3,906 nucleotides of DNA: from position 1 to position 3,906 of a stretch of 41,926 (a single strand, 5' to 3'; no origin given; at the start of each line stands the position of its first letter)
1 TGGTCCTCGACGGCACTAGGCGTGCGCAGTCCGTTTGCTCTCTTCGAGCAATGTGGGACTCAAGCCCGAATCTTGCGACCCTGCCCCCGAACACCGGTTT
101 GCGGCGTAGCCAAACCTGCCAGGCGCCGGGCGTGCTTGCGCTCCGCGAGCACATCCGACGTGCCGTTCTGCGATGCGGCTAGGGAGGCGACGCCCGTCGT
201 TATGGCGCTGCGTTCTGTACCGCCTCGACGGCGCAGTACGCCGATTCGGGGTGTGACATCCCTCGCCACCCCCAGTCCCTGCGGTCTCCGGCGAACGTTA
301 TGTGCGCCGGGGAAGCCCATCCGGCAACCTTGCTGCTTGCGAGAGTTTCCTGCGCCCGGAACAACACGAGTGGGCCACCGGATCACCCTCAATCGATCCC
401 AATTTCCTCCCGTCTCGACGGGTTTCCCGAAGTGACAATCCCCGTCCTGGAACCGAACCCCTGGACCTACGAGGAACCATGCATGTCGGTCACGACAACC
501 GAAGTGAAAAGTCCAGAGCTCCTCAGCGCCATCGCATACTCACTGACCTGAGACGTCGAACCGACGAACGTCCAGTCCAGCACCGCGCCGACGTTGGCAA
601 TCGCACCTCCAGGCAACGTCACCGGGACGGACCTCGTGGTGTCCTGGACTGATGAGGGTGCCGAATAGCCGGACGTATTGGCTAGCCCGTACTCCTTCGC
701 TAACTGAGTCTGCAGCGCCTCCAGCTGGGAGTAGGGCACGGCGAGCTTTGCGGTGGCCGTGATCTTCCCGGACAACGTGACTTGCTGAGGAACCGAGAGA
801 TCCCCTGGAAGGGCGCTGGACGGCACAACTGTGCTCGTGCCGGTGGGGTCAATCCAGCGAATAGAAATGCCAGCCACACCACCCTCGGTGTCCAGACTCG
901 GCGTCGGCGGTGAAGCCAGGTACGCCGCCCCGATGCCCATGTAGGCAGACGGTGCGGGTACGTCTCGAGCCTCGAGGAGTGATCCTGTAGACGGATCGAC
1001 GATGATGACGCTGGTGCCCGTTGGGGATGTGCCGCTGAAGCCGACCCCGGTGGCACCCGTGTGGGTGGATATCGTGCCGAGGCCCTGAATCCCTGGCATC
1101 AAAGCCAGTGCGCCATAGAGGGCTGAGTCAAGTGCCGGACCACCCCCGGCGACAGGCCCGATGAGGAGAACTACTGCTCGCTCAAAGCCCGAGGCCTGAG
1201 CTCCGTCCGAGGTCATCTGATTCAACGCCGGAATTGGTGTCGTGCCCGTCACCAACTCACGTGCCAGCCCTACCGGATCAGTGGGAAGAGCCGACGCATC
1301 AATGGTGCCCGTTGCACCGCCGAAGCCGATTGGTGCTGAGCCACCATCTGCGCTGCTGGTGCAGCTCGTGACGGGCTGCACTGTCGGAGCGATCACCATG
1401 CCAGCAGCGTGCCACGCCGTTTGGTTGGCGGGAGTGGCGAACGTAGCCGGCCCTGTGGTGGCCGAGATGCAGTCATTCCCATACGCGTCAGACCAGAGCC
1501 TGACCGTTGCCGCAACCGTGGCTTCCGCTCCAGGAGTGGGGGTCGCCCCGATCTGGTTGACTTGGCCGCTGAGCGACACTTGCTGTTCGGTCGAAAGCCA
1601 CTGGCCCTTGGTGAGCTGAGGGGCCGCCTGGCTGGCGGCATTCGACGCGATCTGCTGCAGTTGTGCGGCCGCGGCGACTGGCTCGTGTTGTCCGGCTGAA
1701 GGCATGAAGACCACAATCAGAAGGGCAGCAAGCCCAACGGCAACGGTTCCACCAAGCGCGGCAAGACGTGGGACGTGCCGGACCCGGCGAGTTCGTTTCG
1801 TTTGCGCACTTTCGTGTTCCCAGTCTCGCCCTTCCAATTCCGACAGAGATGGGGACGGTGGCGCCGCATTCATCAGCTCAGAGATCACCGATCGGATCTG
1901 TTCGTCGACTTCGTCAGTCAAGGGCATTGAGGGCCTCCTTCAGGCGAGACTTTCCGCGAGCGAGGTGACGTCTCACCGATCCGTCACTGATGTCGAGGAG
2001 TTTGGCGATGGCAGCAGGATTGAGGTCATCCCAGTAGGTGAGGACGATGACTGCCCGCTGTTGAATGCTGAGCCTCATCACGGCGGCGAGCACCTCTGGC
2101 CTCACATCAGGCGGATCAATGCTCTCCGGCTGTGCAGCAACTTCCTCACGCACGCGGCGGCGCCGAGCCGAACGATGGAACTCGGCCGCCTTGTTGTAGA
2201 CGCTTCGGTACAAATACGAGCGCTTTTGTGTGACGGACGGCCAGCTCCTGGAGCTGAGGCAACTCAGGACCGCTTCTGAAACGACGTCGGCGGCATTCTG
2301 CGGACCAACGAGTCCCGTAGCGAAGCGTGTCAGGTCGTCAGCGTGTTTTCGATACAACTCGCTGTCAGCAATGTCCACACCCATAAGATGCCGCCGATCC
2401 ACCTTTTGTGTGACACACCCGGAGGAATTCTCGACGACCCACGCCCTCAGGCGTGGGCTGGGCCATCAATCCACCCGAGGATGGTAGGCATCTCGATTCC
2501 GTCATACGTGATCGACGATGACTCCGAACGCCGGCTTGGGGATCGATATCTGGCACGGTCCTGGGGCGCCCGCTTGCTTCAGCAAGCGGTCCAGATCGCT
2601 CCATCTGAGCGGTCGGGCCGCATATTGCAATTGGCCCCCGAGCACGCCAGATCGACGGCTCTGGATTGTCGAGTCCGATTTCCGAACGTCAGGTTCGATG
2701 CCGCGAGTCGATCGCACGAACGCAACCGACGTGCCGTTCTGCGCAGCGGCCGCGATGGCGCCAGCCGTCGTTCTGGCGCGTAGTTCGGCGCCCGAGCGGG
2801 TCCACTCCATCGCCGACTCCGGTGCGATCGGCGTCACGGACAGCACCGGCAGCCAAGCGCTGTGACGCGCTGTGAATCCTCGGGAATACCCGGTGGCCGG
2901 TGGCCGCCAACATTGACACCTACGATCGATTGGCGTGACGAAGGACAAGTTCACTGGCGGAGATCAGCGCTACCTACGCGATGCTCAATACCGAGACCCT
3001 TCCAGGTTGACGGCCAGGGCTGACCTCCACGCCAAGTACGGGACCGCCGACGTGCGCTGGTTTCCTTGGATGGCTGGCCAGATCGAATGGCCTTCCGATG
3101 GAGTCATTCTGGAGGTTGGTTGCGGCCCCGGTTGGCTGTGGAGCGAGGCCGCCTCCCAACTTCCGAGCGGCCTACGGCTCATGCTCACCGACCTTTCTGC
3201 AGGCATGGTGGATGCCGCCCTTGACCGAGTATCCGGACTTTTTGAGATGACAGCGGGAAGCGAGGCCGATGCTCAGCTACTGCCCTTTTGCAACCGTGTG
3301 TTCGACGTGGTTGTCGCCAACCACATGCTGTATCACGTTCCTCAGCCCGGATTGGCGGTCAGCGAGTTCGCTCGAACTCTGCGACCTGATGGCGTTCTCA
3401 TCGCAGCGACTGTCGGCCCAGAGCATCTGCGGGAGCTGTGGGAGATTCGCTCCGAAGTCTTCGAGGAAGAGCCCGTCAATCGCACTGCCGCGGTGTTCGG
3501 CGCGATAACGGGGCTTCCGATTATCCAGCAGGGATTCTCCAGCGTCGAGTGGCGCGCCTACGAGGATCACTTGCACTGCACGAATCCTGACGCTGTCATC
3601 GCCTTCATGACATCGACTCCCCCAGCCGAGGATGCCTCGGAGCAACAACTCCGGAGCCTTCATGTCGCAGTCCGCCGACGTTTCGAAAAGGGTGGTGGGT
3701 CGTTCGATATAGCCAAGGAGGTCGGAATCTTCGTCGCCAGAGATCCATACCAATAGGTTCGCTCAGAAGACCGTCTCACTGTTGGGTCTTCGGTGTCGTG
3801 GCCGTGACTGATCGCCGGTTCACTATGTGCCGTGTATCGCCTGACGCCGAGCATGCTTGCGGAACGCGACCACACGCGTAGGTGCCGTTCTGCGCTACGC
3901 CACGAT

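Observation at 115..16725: Six same-orientation copies of an intergenic repeat partition the cargo into single-module cassettes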

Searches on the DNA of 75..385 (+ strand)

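Call 83: search_dna_similar(query=window:75-385:+, collection=plasmids, mode=distant, max_evalue=0.001, max_rows=15)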
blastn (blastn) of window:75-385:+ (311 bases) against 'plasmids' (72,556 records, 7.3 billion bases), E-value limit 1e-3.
No match.

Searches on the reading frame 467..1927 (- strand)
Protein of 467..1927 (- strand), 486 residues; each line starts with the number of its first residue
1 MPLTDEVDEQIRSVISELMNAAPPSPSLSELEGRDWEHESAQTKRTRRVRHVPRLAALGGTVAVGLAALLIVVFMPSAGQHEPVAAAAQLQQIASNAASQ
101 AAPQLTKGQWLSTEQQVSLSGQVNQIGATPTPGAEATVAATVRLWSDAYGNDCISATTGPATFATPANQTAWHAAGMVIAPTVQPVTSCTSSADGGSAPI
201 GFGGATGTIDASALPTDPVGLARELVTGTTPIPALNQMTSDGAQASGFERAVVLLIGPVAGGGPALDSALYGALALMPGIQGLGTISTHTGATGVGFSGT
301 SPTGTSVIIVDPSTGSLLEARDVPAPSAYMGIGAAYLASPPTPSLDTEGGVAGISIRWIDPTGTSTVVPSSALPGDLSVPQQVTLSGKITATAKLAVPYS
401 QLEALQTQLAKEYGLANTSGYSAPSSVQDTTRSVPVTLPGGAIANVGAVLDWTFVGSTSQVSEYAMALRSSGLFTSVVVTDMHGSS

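Call 13: search_protein_families(library=pfam, proteins=[window:467-1927:-], max_evalue=0.01)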
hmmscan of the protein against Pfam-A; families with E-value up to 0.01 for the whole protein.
window:467-1927:- (486 aa): 0 families

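Call 49: search_protein_families(library=ncbifam, proteins=[window:467-1927:-], max_evalue=0.001)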
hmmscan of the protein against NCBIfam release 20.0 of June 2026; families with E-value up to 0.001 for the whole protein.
window:467-1927:- (486 aa): 1 family
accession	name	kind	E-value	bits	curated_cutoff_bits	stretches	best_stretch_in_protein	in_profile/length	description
NF038083.1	CU044_5270_fam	subfamily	6.3e-23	82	100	1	22-318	16-282/284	CU044_5270 family protein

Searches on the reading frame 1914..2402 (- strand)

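Call 13: search_protein_families(library=pfam, proteins=[window:1914-2402:-], max_evalue=0.01)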
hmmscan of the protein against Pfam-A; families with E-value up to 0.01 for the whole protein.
window:1914-2402:- (162 aa): 4 families
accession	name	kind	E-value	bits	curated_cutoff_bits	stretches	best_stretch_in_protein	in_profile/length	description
PF08281.18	Sigma70_r4_2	-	2.7e-13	49.8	25.7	1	103-154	3-54/54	Sigma-70, region 4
PF04545.22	Sigma70_r4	-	3.8e-08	33.2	24.1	1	110-156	4-50/50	Sigma-70, region 4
PF04542.20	Sigma70_r2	-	6.6e-06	26.3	24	1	16-82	1-71/71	Sigma-70 region 2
PF13384.12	HTH_23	-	3.5e-05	23.9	24.6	1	111-149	2-40/50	Homeodomain-like domain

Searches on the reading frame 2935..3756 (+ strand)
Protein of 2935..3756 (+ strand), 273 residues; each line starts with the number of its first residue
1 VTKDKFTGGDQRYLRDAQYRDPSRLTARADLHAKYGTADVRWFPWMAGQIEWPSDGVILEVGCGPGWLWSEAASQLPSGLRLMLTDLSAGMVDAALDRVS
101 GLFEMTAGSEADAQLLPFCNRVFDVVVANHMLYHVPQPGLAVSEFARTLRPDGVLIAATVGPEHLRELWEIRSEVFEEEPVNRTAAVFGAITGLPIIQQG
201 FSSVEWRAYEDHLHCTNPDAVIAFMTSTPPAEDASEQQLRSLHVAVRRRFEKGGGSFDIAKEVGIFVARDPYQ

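Call 13: search_protein_families(library=pfam, proteins=[window:2935-3756:+], max_evalue=0.01)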
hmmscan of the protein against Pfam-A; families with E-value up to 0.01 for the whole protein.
window:2935-3756:+ (273 aa): 5 families
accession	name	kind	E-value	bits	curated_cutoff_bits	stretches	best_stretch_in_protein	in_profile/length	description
PF08241.18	Methyltransf_11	-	8.4e-17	62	21.2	1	59-156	1-94/95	Methyltransferase domain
PF13649.12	Methyltransf_25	-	2.6e-15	57.3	27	1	58-153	1-97/97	Methyltransferase domain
PF13489.12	Methyltransf_23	-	3.3e-13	50.1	27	1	53-168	21-128/164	Methyltransferase domain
PF08242.18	Methyltransf_12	-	2e-11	44.9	30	1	59-155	1-98/98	Methyltransferase domain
PF13847.12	Methyltransf_31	-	5e-11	42.9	27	1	55-170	4-120/145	Methyltransferase domain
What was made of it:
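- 2935..3756 (+): B-C module: a class I SAM-dependent methyltransferase, forming a single-gene cassette. Pfam (call 13).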
